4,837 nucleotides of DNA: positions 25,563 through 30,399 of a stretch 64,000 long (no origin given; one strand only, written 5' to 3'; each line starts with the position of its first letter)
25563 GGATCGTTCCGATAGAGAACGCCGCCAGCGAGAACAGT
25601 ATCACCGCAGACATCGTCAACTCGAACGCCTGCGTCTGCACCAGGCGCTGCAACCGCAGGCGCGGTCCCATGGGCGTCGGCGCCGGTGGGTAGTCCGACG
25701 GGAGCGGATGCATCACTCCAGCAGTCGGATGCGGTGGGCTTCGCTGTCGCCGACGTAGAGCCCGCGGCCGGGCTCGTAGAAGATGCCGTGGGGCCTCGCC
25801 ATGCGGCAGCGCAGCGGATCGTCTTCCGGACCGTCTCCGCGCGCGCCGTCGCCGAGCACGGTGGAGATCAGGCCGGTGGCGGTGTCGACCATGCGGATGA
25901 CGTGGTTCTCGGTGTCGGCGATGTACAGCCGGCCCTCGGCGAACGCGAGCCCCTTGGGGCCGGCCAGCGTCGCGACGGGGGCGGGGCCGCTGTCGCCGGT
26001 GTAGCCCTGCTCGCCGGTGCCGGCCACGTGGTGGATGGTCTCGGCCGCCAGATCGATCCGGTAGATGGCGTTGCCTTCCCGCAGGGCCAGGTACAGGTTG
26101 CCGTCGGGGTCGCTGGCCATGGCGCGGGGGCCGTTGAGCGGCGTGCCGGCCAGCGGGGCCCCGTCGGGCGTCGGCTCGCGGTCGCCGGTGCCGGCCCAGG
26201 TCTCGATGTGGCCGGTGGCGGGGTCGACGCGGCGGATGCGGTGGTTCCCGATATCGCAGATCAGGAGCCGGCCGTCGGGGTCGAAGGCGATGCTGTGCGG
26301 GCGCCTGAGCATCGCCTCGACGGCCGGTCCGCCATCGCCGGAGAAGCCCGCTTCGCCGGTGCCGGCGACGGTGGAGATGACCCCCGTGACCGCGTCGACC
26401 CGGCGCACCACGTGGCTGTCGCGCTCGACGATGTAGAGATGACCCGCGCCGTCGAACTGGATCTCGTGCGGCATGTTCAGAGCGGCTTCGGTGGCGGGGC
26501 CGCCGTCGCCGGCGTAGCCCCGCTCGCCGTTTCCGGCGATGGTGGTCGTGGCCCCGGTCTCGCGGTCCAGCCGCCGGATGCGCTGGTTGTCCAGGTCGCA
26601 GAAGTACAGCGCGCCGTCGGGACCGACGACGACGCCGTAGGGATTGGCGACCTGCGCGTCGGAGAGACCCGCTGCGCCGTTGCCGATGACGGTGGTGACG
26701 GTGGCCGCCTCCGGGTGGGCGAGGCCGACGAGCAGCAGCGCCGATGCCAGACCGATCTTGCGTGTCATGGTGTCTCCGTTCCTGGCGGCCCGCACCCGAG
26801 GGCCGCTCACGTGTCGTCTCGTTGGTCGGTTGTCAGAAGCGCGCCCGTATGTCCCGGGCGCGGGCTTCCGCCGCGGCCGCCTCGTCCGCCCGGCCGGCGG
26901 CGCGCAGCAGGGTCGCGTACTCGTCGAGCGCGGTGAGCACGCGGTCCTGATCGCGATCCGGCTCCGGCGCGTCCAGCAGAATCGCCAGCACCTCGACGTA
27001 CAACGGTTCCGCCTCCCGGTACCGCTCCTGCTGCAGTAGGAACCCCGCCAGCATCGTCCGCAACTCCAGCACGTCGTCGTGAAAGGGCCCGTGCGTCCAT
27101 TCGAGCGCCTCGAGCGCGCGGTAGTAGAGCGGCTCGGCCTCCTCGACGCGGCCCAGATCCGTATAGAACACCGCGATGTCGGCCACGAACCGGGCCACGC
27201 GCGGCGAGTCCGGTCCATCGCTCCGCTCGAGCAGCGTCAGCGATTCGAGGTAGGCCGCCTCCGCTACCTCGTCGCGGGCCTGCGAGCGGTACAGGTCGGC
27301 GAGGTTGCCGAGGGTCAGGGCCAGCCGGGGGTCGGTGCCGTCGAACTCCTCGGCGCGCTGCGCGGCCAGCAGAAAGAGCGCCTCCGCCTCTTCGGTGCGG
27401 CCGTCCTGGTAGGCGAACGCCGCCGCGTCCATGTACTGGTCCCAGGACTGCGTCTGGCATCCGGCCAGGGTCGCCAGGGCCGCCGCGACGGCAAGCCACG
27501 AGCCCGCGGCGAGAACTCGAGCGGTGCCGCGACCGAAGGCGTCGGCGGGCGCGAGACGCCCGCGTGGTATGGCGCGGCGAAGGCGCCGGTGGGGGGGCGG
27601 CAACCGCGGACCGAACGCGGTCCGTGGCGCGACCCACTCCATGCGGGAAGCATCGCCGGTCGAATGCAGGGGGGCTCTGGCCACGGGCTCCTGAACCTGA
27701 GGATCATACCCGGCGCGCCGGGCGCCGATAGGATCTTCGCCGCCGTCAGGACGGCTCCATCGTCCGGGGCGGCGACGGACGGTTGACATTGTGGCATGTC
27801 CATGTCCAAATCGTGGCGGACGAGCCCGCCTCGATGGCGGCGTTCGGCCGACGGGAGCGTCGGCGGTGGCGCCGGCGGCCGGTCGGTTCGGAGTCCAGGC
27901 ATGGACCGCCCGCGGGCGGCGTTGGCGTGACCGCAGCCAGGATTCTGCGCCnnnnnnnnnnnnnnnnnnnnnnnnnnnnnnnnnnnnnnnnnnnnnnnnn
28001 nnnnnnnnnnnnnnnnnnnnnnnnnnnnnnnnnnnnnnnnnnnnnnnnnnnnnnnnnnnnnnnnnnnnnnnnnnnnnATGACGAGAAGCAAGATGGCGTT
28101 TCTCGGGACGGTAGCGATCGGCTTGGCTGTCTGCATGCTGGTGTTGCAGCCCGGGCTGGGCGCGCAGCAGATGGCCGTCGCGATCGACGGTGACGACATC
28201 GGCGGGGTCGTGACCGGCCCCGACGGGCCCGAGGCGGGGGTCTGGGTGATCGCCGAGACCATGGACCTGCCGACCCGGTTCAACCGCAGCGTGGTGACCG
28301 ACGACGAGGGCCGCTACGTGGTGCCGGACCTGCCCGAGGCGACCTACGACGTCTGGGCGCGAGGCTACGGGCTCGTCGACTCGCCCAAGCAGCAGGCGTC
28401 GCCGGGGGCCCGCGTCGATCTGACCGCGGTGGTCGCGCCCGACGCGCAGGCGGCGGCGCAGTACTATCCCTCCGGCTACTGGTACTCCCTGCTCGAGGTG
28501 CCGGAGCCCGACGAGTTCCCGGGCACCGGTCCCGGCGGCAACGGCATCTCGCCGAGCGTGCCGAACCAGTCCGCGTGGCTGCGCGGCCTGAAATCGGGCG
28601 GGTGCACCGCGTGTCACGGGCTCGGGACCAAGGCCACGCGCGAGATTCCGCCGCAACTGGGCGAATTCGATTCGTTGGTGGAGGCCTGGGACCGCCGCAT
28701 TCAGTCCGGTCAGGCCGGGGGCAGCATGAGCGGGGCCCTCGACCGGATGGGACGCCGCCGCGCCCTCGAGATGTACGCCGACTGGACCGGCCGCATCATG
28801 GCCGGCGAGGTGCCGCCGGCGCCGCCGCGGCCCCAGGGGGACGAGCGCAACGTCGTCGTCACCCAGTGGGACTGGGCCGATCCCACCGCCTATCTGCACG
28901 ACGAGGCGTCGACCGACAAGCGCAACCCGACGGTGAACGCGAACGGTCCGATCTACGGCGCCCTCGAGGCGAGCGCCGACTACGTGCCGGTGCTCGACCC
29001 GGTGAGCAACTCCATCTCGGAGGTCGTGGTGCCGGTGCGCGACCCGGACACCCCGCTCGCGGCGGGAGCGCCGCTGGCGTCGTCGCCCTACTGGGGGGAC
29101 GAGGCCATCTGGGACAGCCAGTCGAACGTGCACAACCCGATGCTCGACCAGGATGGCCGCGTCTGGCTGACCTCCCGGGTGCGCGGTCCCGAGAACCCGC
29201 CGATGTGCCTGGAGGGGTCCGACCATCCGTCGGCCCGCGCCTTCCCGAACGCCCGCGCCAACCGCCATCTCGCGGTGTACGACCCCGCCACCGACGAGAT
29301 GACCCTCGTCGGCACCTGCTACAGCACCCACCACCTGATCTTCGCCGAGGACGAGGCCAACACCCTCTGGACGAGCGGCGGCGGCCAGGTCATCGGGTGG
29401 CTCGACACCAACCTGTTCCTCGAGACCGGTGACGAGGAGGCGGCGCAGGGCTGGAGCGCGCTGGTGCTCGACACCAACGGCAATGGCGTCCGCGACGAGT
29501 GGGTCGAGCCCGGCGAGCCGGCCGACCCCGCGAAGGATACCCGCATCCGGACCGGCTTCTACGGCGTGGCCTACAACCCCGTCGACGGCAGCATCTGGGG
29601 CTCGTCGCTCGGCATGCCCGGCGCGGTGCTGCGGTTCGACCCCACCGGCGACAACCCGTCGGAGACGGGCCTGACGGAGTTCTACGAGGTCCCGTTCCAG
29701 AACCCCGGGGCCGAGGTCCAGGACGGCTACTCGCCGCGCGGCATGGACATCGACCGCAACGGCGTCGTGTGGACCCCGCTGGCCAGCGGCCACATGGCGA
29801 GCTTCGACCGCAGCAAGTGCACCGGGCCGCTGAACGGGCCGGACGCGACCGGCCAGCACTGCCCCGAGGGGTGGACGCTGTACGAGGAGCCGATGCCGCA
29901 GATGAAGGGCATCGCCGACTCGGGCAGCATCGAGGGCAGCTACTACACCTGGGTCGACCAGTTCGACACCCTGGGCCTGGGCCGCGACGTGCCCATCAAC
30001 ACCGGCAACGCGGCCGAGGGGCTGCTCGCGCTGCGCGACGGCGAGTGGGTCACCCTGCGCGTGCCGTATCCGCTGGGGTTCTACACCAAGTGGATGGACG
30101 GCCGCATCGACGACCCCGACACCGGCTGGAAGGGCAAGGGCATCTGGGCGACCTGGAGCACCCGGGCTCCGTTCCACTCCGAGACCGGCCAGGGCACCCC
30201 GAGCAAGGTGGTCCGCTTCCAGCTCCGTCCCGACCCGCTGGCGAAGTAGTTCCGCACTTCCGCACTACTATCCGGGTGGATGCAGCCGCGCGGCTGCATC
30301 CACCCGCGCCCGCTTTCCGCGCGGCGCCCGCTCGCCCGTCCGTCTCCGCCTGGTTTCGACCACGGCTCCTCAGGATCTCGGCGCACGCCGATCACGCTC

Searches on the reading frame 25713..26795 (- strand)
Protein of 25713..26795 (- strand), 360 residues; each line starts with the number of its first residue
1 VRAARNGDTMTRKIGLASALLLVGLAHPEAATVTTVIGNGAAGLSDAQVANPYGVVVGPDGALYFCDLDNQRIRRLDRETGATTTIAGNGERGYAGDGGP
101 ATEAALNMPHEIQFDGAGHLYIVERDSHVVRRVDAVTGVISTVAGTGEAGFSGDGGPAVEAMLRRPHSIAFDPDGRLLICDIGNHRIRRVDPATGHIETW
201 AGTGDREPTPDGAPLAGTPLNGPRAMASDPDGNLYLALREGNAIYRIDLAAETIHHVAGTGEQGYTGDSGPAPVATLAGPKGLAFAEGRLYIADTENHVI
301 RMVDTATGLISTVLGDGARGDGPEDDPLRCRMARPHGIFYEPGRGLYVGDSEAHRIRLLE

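Call 21: search_protein_families(library=pfam, proteins=[window:25713-26795:-])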
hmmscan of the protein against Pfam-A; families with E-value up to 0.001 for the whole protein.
window:25713-26795:- (360 aa): 8 families
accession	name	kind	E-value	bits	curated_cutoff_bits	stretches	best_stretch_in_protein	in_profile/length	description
PF25021.1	TEN_NHL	-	1.4e-26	93.7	27.1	3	231-317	83-179/357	Teneurin NHL domain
PF01436.27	NHL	-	6.1e-26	89.6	20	1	163-188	1-26/28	NHL repeat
PF24684.1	Vgb_lyase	-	2.1e-11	43.6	50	0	49-80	96-127/290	Virginiamycin B lyase family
PF08450.18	SGL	-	4.1e-09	36.8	26.3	0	59-97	10-48/246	SMP-30/Gluconolactonase/LRE-like region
PF20067.5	SSL_N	-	5.8e-07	29.7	18.9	0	221-246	21-45/46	Strictosidine synthase-like, N-terminal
PF23500.1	DUF7133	-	3.1e-06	27.2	27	0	49-73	328-352/385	Domain of unknown function (DUF7133)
PF21959.2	DUF6923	-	2.8e-05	24.4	27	0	229-313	95-167/234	Repeat of unknown function (DUF6923)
PF13449.12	Phytase-like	-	0.00015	22.2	27.6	0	165-238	69-142/284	Esterase-like activity of phytase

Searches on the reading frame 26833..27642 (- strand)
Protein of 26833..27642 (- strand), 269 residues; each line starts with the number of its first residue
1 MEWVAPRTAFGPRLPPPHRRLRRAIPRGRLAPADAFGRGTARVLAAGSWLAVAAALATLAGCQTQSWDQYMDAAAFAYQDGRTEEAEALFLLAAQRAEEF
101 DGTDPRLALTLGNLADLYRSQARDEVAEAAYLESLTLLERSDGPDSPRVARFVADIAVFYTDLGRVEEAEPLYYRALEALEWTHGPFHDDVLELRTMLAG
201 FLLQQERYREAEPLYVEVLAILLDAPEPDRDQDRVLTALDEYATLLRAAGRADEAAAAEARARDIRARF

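Call 21: search_protein_families(library=pfam, proteins=[window:26833-27642:-])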
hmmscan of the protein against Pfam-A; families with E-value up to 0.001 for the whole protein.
window:26833-27642:- (269 aa): 7 families
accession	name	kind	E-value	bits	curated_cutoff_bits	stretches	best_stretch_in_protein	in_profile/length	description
PF13424.12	TPR_12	-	1e-23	83.7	30.1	2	156-222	9-75/77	Tetratricopeptide repeat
PF13374.12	TPR_10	-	1.3e-15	57.2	27.5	1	155-190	7-42/42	Tetratricopeptide repeat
PF24885.1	TPR_NPHP3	-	5.2e-15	55.9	100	2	135-221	126-212/239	Nephrocystin-3 TPR domain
PF13176.12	TPR_7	-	8.4e-09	35.3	27.9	0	110-138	1-29/36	Tetratricopeptide repeat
PF17874.7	TPR_MalT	-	1e-05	25.4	45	1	80-215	53-184/336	MalT-like TPR region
PF13181.12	TPR_8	-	0.00011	22.5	25.7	0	155-178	6-29/34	Tetratricopeptide repeat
PF00515.34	TPR_1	-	0.00085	19.5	27.8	0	156-178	7-29/34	Tetratricopeptide repeat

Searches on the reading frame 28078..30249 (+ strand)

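Call 21: search_protein_families(library=pfam, proteins=[window:28078-30249:+])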
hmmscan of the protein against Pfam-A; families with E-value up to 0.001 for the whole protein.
window:28078-30249:+ (723 aa): 1 family
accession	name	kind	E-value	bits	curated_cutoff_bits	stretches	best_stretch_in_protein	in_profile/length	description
PF13620.12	CarboxypepD_reg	-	4e-06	27.5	32.3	1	41-116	2-78/82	Carboxypeptidase regulatory-like domain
